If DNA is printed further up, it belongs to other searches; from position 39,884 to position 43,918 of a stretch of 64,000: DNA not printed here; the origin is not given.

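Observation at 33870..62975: Complete contractile injection system (eCIS / phage-tail-like particle) operon, about 29 kb on one strand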

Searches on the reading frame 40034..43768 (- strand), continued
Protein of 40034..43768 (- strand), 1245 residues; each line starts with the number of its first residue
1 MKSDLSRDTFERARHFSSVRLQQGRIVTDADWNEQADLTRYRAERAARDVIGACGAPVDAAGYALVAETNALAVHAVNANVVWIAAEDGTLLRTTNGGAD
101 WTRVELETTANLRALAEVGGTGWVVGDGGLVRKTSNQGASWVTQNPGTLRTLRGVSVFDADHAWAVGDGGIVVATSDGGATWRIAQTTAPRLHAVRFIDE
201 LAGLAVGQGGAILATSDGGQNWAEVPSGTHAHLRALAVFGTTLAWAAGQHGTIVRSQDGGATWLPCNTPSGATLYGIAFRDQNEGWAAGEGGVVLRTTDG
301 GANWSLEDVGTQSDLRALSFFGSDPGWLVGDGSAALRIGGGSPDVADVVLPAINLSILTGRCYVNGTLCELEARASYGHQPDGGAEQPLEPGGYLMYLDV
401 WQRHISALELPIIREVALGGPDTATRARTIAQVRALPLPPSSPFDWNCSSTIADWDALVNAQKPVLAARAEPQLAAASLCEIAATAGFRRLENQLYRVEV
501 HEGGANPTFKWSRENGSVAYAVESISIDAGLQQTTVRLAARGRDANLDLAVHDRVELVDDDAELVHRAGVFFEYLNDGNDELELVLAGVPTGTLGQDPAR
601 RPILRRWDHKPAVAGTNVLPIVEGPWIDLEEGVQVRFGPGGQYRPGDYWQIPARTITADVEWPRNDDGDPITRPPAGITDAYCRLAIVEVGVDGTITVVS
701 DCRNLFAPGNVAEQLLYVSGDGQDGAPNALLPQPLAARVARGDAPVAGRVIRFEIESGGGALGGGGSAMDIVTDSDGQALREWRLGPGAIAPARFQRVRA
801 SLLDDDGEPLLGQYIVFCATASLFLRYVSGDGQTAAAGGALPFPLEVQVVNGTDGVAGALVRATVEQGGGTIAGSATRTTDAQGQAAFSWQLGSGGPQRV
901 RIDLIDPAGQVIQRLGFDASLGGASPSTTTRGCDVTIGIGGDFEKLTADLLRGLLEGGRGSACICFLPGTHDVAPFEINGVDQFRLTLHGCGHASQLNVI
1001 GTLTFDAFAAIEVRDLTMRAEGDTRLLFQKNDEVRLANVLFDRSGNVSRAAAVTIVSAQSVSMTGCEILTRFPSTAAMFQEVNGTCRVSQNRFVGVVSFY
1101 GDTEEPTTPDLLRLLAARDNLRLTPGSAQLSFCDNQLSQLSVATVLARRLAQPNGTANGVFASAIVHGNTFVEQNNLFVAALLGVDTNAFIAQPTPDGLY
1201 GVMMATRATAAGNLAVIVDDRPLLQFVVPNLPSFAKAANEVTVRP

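Call 99: find_encoding_contigs(protein=P0179, flank=10000, max_places=1)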
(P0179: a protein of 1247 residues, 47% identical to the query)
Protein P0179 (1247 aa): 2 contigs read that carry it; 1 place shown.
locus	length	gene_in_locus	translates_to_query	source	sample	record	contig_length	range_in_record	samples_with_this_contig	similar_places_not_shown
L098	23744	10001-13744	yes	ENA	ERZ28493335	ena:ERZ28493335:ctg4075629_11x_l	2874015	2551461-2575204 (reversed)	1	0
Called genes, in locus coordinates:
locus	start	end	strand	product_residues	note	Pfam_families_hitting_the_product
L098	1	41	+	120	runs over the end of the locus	-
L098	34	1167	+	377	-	-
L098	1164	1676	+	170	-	PF04717:Phage_base_V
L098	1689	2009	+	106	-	PF14107:DUF4280 (faint), PF05488:PAAR_motif (faint)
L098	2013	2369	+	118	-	PF04965:GPW_gp25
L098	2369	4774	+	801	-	-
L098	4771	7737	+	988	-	-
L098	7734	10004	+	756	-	-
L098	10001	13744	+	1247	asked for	PF20129:DUF6519, PF02012:BNR (faint), PF14870:PSII_BNR, PF20129:DUF6519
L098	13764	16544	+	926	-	PF13524:Glyco_trans_1_2, PF00535:Glycos_transf_2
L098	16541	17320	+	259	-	-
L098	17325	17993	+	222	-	PF13578:Methyltransf_24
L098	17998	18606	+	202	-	-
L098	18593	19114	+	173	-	PF06325:PrmA, PF13847:Methyltransf_31, PF08241:Methyltransf_11, PF08242:Methyltransf_12 (weak), PF13649:Methyltransf_25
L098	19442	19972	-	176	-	-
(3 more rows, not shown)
